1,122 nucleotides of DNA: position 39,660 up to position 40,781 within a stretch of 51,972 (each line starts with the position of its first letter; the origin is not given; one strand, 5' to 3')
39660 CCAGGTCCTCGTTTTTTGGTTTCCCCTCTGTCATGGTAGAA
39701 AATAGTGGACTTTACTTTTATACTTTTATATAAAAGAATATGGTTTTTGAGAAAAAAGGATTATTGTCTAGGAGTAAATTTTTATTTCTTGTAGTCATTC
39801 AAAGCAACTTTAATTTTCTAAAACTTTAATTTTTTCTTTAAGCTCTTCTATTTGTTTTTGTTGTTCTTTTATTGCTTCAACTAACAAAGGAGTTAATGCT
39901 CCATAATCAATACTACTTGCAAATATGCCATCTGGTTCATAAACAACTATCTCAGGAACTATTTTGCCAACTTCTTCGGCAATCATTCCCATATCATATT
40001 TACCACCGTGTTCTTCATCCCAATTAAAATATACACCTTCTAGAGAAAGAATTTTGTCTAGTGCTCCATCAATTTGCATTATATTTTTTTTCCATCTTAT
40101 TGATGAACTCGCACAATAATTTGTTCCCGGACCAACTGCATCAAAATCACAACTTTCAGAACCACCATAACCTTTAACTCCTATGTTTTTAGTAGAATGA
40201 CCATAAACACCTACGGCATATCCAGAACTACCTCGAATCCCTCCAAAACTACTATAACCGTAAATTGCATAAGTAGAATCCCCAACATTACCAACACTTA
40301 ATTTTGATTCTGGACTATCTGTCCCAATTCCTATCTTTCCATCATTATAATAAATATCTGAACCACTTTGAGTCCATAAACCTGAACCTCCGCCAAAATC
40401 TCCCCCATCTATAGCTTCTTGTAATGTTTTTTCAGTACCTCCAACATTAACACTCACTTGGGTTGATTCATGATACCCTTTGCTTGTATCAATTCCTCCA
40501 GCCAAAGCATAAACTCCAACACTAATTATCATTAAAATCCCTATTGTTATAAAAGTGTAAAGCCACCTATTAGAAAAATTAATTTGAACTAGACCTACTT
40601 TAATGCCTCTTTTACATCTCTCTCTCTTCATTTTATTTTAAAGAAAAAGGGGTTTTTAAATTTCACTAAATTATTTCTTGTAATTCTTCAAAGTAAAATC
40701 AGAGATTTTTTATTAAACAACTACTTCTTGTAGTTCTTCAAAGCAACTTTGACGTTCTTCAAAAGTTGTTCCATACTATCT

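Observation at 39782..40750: Tail-fibre-like gene cassette bracketed by direct repeats that copy the 3' end of the TBP gene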

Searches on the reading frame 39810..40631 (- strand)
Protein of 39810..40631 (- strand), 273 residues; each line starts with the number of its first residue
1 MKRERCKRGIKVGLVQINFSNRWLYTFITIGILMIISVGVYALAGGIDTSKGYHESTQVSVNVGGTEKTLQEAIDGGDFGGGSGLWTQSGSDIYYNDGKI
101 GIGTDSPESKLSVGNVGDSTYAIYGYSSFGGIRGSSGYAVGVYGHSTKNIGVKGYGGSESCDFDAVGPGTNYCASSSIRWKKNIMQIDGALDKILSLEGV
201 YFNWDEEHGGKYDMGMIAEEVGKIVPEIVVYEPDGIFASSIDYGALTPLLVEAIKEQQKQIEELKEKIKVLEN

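Call 6: search_protein_families(library=pfam, proteins=[window:39810-40631:-], max_evalue=0.01)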
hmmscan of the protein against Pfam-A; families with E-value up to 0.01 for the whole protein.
window:39810-40631:- (273 aa): 1 family
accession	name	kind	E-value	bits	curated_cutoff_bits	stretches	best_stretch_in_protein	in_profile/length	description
PF13884.11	Peptidase_S74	-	7.3e-13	49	22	1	176-229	1-57/58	Chaperone of endosialidase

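Call 7: search_protein_families(library=phrogs, proteins=[window:39810-40631:-], max_evalue=0.01)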
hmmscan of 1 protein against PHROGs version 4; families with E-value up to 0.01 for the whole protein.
window:39810-40631:- (273 aa): 40 families (the best 25 are shown)
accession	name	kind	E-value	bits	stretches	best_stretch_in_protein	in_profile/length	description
phrog_8215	-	tail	2.2e-28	100.1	1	171-269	904-997/1000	baseplate wedge initiator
phrog_5668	-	tail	1.3e-27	97.1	1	96-272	1401-1562/1567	tail fiber protein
phrog_18186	-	tail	4.3e-22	79.5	1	173-268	484-574/582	baseplate wedge subunit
phrog_1980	-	tail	5.7e-18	66.4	1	62-272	241-434/449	tail fiber protein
phrog_9942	-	tail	1.2e-17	64.2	1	164-273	916-1046/1178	tail fiber protein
phrog_11011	-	tail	6e-17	61.8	1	170-272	1175-1281/1291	long tail fiber protein distal subunit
phrog_1699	-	tail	2.2e-16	60.6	1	174-269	892-992/1000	long tail fiber protein distal subunit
phrog_5481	-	tail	4.7e-16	59.4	1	136-273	866-1025/1043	tail fiber protein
phrog_33119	-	tail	5.3e-15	56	1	169-272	542-638/643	long tail fiber protein distal subunit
phrog_21722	-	tail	6.1e-15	55.8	1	161-270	468-570/576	long tail fiber protein distal subunit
phrog_25848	-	tail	2.8e-14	53.3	1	176-273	505-596/598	tail fiber protein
phrog_8745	-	tail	3.4e-14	52.2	1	171-273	1692-1798/1803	tail fiber protein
phrog_6921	-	tail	5.4e-14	52.9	1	89-271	546-734/738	tail fiber protein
phrog_18345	-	tail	1.1e-13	51.4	1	169-272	848-954/956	tail fiber protein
phrog_19966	-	tail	1.4e-13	51.3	1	73-267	526-723/724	long tail fiber protein distal subunit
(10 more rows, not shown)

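Call 10: find_encoding_contigs(protein=window:39810-40631:-, flank=6000, max_places=10)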
Protein window:39810-40631:- (273 aa): 3 contigs read that carry it; 1 place shown.
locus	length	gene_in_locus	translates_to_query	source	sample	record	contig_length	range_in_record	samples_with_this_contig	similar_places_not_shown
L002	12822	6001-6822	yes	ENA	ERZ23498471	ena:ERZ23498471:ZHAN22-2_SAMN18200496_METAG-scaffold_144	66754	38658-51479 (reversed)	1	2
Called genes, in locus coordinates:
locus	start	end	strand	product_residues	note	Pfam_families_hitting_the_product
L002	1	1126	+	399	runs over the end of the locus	-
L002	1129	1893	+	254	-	PF24827:AstE_AspA_cat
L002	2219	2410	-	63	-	PF04024:PspC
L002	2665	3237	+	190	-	PF00827:Ribosomal_L15e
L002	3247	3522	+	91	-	PF18905:DUF5661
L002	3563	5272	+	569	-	PF04675:DNA_ligase_A_N, PF01068:DNA_ligase_A_M, PF04679:DNA_ligase_A_C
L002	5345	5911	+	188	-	PF00352:TBP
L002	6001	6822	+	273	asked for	PF13884:Peptidase_S74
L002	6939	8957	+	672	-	PF14551:MCM_N (weak), PF17207:MCM_OB, PF00493:MCM, PF07726:AAA_3 (weak), PF01078:Mg_chelatase (weak), PF17855:MCM_lid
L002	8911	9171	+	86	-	-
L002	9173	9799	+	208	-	PF08784:RPA_C (faint), PF01336:tRNA_anti-codon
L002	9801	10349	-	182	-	-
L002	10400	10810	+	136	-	PF01873:eIF-5_eIF-2B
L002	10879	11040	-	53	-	-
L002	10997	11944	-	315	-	PF01972:SDH_protease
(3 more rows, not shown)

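Call 16: find_homologous_proteins(query=window:39810-40631:-, max_evalue=0.00001)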
Query window:39810-40631:- (273 aa): 544 proteins with E <= 0.00001 among 1690 candidates; the best 120 are listed.
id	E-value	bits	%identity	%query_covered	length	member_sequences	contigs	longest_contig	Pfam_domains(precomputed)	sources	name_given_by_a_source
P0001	2.4e-176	603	100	100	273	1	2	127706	PF13884.12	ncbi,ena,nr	ncbi:tail fiber domain-containing protein [Candidatus Pacearchaeota archaeon]|nr:tail fiber domain-c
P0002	3.6e-95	337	58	97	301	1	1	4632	PF13884.12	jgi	-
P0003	4.4e-89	317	59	65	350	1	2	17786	PF13884.12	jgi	-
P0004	7.1e-69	250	50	97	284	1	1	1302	PF13884.12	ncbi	-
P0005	5.8e-62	228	49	94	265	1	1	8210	PF13884.12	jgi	jgi:hypothetical protein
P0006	1.2e-61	227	44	98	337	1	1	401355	PF13884.12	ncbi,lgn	-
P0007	6.9e-60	221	47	95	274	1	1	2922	PF13884.12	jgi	jgi:hypothetical protein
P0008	5.0e-51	192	54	64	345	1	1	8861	PF13884.12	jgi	jgi:hypothetical protein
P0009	6.9e-51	191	61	54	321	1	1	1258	PF13884.12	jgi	jgi:hypothetical protein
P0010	2.6e-50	189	64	51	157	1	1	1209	PF13884.12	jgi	jgi:hypothetical protein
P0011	4.0e-49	186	47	68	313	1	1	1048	PF13884.12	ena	-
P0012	5.0e-49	185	54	70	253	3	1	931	PF13884.12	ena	-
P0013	6.1e-49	185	46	95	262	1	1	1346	PF13884.12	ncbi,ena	-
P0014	1.5e-48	184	52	64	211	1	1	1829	PF13884.12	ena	-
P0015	2.1e-47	180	44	78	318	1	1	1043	PF13884.12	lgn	-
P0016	2.8e-47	180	49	63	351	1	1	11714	PF13884.12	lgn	-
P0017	3.0e-47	179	53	64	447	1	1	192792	PF13884.12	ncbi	-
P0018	4.4e-47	179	56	55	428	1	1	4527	PF13884.12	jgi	-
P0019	4.7e-47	179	43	71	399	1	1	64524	PF13884.12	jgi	jgi:hypothetical protein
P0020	5.9e-47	178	44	65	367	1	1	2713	PF13884.12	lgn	-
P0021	6.6e-47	178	44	70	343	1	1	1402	PF13884.12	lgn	-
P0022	7.1e-47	178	58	53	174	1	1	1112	PF13884.12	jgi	jgi:hypothetical protein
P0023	9.8e-47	178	47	68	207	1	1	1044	PF13884.12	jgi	jgi:hypothetical protein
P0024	1.1e-46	178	45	70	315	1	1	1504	PF13884.12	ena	-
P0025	1.2e-46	177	46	64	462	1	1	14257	PF13884.12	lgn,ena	-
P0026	2.5e-46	176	49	68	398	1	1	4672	PF13884.12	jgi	jgi:hypothetical protein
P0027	3.1e-46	176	58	51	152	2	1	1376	PF13884.12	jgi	jgi:hypothetical protein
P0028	4.7e-46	176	52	68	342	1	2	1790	PF13884.12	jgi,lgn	-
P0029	6.1e-46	175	50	71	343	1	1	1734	PF13884.12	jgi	jgi:hypothetical protein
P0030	1.1e-45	174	41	96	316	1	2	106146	PF13884.12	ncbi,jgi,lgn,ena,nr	ncbi:tail fiber domain-containing protein [Candidatus Pacearchaeota archaeon]|jgi:hypothetical prote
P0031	1.3e-45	174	48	63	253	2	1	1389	PF13884.12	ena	-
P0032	1.8e-45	174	60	53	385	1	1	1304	PF13884.12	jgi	jgi:hypothetical protein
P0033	1.9e-45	174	47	68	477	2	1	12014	PF13884.12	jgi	jgi:hypothetical protein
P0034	2.0e-45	173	52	64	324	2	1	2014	PF13884.12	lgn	-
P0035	4.4e-45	172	47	58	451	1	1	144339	PF13884.12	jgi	jgi:hypothetical protein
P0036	5.1e-45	172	57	63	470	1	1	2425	PF13884.12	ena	-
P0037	7.6e-45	172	49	63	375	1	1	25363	PF13884.12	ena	-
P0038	1.1e-44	171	60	52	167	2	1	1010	PF13884.12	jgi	-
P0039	1.2e-44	171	60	50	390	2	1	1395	PF13884.12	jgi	jgi:hypothetical protein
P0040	1.4e-44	171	57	56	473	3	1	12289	PF13884.12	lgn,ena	-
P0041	1.8e-44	170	45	63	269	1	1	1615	PF13884.12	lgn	-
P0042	2.6e-44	170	58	53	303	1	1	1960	PF13884.12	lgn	-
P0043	3.9e-44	169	50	64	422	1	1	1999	PF01391.24,PF13884.12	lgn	-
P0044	7.7e-44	168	58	53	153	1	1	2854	PF13884.12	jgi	jgi:hypothetical protein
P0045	1.4e-43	167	58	55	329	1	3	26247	PF13884.12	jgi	jgi:hypothetical protein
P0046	2.4e-43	167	71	41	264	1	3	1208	PF13884.12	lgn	-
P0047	4.4e-43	166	60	48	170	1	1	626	PF13884.12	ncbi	-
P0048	6.3e-43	165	45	62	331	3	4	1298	PF13884.12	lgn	-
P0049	1.3e-42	164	42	96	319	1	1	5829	PF13884.12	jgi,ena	-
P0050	1.7e-42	164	58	55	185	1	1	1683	PF13884.12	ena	-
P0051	2.0e-42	164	58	52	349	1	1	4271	PF13884.12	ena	-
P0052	2.1e-42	164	45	83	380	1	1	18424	PF13884.12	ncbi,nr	ncbi:MAG: tail fiber domain-containing protein [Patescibacteria group bacterium]|nr:tail fiber domai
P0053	2.7e-42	163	46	77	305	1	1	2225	PF13884.12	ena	-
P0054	2.9e-42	163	41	69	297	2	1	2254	PF13884.12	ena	-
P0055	3.5e-42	163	66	45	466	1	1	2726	PF13884.12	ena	-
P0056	5.9e-42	162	60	48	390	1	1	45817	PF13884.12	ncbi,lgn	-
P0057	6.0e-42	162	49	64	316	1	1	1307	PF13884.12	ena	-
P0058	6.3e-42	162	51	65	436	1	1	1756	PF13884.12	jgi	jgi:hypothetical protein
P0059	6.7e-42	162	49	64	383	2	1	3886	PF13884.12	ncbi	-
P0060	6.7e-42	162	63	42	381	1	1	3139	PF13884.12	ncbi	-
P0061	7.7e-42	162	44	75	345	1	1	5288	PF13884.12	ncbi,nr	ncbi:MAG: hypothetical protein GWP19_05095 [Planctomycetia bacterium]|nr:hypothetical protein [Planc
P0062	1.0e-41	161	57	56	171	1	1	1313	PF13884.12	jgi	jgi:hypothetical protein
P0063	1.1e-41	161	53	57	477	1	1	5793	PF13884.12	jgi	jgi:hypothetical protein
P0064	1.6e-41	161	51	65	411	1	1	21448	PF13884.12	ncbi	-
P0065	1.8e-41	161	48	66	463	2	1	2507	PF13884.12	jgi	-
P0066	2.4e-41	160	49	55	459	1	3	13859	PF13884.12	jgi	jgi:hypothetical protein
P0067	6.2e-41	159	44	69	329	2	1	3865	PF13884.12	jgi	jgi:hypothetical protein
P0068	9.8e-41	158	46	77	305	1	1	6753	PF13884.12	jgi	jgi:hypothetical protein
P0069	1.1e-40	158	62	43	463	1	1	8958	PF13884.12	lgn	-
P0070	1.5e-40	157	53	53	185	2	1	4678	PF13884.12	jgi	jgi:hypothetical protein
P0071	1.5e-40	157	59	49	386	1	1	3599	PF13884.12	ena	-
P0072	1.7e-40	157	41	69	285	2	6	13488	PF13884.12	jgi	jgi:hypothetical protein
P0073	2.2e-40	157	46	67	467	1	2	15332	PF13884.12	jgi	-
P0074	2.5e-40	157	37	65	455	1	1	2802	PF13884.12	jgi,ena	-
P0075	2.8e-40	157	43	69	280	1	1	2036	PF13884.12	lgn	-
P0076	3.0e-40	156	39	69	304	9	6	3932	PF13884.12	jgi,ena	jgi:hypothetical protein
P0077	3.9e-40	156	56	60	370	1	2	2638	PF13884.12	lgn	-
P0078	5.5e-40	156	47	61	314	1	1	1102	PF13884.12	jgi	jgi:hypothetical protein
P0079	7.1e-40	155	52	59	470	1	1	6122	PF13884.12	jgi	-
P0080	7.1e-40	155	40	64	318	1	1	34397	PF13884.12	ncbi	-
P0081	7.4e-40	155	48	64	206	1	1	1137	PF13884.12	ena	-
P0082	8.5e-40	155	50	65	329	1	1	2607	PF13884.12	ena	-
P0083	8.9e-40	155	51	58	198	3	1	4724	PF13884.12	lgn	-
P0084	1.4e-39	154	42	69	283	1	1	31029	PF13884.12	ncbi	ncbi:tail fiber domain-containing protein [Planctomycetota bacterium]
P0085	1.6e-39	154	41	69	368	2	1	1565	PF13884.12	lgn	-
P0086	1.7e-39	154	51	57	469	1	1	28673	PF13884.12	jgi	jgi:hypothetical protein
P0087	1.8e-39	154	50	55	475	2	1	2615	PF13884.12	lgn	-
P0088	1.9e-39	154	37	69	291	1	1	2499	PF13884.12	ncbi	-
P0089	2.7e-39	153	50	57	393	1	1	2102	PF13884.12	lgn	-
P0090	2.9e-39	153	55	57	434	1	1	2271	PF13884.12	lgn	-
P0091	3.5e-39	153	53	54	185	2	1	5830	PF13884.12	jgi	jgi:hypothetical protein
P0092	3.6e-39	153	54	51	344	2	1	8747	PF13884.12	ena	-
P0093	4.1e-39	153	57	51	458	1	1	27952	PF13884.12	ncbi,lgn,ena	-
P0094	4.2e-39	153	57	46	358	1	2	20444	PF13884.12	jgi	-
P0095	5.5e-39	152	59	47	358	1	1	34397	PF13884.12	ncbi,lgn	-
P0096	6.9e-39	152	53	56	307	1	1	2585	PF13884.12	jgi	jgi:hypothetical protein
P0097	7.8e-39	152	59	43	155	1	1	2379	PF13884.12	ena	-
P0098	8.3e-39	152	40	95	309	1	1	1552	PF13884.12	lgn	-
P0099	8.3e-39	152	46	65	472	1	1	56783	PF01391.24,PF13884.12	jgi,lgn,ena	-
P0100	1.0e-38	151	35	71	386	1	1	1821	PF26696.1,PF13884.12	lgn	-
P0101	1.1e-38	151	49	58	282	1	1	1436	PF13884.12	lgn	-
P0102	1.1e-38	151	54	51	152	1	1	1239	PF13884.12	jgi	jgi:hypothetical protein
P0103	1.2e-38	151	70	37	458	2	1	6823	PF13884.12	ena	-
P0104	1.2e-38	151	55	49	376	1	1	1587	PF13884.12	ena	-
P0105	1.5e-38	151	46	64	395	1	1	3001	PF13884.12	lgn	-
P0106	1.5e-38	151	34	95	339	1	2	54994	PF13884.12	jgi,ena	-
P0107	1.6e-38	151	59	41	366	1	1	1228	PF13884.12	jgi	jgi:hypothetical protein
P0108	1.8e-38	151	55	53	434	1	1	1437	PF13884.12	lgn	-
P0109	1.8e-38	151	54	56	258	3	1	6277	PF13884.12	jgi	jgi:hypothetical protein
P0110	1.8e-38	151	51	56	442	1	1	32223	PF13884.12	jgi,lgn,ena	-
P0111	2.6e-38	150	49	63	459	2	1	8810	PF13884.12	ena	-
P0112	3.9e-38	150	48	62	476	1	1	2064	PF13884.12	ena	-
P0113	4.0e-38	149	44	56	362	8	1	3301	PF13884.12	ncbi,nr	ncbi:MAG: tail fiber domain-containing protein [Candidatus Omnitrophica bacterium]|nr:tail fiber dom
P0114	4.1e-38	149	54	54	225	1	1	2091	PF13884.12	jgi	-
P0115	4.1e-38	149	62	45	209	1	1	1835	PF13884.12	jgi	-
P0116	4.3e-38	149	53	54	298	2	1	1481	PF13884.12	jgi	-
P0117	4.3e-38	149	52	54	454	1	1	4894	PF13884.12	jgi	jgi:hypothetical protein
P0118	4.8e-38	149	52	50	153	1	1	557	PF13884.12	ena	-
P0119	5.3e-38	149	50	52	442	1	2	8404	PF13884.12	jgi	-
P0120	6.5e-38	149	48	56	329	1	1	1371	PF13884.12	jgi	jgi:hypothetical protein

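Call 17: find_encoding_contigs(protein=P0002, flank=5000, max_places=3)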
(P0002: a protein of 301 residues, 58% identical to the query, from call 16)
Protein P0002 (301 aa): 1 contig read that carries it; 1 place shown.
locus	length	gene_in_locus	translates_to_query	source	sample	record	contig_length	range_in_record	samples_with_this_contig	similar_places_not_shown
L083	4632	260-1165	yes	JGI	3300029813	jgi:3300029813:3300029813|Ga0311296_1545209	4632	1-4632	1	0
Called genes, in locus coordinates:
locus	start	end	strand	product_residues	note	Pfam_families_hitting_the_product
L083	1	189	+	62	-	?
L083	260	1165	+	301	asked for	PF13884:Peptidase_S74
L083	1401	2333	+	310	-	PF06550:SPP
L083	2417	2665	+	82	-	-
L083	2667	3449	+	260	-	PF01978:TrmB, PF11495:TrmB_EBD_N (weak)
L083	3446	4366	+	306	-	PF00149:Metallophos, PF12850:Metallophos_2 (weak), PF14582:Metallophos_3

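Call 18: find_encoding_contigs(protein=P0006, flank=5000, max_places=3)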
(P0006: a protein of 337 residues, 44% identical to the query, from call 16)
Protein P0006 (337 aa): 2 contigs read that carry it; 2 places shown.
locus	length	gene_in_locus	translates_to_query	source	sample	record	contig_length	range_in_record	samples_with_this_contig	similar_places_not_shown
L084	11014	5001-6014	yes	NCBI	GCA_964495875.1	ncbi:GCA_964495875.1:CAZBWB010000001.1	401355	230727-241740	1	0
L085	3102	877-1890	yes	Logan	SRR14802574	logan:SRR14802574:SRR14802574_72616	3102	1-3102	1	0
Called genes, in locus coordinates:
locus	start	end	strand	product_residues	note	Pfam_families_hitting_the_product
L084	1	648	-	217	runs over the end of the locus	PF14528:LAGLIDADG_3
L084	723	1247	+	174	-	PF00827:Ribosomal_L15e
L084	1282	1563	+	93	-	PF22277:EncFtn-like, PF03232:COQ7 (faint), PF02915:Rubrerythrin (weak)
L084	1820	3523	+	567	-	PF04675:DNA_ligase_A_N, PF01068:DNA_ligase_A_M, PF04679:DNA_ligase_A_C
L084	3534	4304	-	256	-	-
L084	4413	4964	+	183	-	PF00352:TBP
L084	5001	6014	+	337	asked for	PF13884:Peptidase_S74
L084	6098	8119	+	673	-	PF17207:MCM_OB, PF00493:MCM, PF07726:AAA_3 (weak), PF01078:Mg_chelatase, PF17855:MCM_lid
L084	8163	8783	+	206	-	PF01336:tRNA_anti-codon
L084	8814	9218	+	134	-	PF01873:eIF-5_eIF-2B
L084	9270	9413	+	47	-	PF18930:DUF5679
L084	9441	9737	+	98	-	PF04242:DUF424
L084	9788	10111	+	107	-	PF01176:eIF-1a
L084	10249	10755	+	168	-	PF00013:KH_1 (faint), PF21800:KH_KRR1_2nd, PF22891:KH_PNO1_2nd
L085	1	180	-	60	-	?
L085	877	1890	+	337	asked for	PF13884:Peptidase_S74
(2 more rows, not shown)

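Call 19: find_encoding_contigs(protein=P0005, flank=5000, max_places=3)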
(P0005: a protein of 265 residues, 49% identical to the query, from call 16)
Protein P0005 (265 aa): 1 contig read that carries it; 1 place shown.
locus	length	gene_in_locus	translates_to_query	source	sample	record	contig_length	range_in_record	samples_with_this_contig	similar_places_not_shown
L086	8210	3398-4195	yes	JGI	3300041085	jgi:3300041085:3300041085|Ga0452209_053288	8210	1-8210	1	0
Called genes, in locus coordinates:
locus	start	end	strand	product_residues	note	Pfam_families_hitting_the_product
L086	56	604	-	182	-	PF00827:Ribosomal_L15e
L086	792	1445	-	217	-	-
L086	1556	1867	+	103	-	-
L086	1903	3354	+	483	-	PF00133:tRNA-synt_1, PF01406:tRNA-synt_1e (weak), PF09334:tRNA-synt_1g, PF00133:tRNA-synt_1, PF01406:tRNA-synt_1e (weak), PF08264:Anticodon_1, PF19303:Anticodon_3 (weak)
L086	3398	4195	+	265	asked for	PF13884:Peptidase_S74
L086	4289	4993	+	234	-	-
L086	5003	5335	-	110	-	PF01588:tRNA_bind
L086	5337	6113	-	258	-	PF01656:CbiA, PF06564:CBP_BcsQ, PF09140:MipZ (weak), PF10609:ParA, PF13614:AAA_31, PF13500:AAA_26 (weak), PF00142:Fer4_NifH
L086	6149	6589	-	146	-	-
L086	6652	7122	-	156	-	-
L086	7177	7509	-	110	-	PF01849:NAC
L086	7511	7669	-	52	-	PF03911:Sec61_beta (faint)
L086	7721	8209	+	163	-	?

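Call 20: find_encoding_contigs(protein=P0030, flank=5000, max_places=3)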
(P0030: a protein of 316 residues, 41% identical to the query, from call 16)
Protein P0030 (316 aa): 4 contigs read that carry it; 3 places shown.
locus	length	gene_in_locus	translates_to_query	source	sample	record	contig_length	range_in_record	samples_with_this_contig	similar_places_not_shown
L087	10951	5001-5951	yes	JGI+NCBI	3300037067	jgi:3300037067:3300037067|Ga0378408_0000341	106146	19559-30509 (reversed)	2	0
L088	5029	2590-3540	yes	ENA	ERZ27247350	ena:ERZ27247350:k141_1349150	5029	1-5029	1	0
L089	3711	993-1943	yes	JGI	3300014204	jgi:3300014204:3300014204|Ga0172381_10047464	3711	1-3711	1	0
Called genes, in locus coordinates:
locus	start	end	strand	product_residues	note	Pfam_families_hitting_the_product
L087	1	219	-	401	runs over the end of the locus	PF04894:Nre_N, PF04895:Nre_C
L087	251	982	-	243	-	PF00154:RecA_N, PF03796:DnaB_C (faint), PF08423:Rad51, PF13481:AAA_25, PF06745:ATPase, PF05707:Zot (weak), PF13401:AAA_22 (weak), PF13479:AAA_24 (weak)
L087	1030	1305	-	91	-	PF14333:DUF4389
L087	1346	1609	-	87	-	PF13656:RNA_pol_L_2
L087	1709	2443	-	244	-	PF01381:HTH_3 (faint)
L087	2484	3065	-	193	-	-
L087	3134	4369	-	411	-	PF13506:Glyco_transf_21, PF00535:Glycos_transf_2, PF10111:Glyco_tranf_2_2, PF13641:Glyco_tranf_2_3, PF13632:Glyco_trans_2_3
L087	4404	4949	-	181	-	PF04079:SMC_ScpB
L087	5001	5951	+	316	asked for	PF13884:Peptidase_S74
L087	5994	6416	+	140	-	-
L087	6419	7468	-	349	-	PF00933:Glyco_hydro_3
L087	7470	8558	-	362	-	PF03463:eRF1_1, PF18854:baeRF_family10, PF03464:eRF1_2, PF18859:acVLRF1, PF03465:eRF1_3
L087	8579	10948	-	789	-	PF00133:tRNA-synt_1, PF01921:tRNA-synt_1f (faint), PF09334:tRNA-synt_1g, PF13603:tRNA-synt_1_2 (weak), PF01406:tRNA-synt_1e, PF09334:tRNA-synt_1g, PF08264:Anticodon_1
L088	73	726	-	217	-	-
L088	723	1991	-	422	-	PF13506:Glyco_transf_21, PF00535:Glycos_transf_2, PF10111:Glyco_tranf_2_2, PF13641:Glyco_tranf_2_3, PF13632:Glyco_trans_2_3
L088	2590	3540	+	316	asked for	PF13884:Peptidase_S74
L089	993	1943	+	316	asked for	PF13884:Peptidase_S74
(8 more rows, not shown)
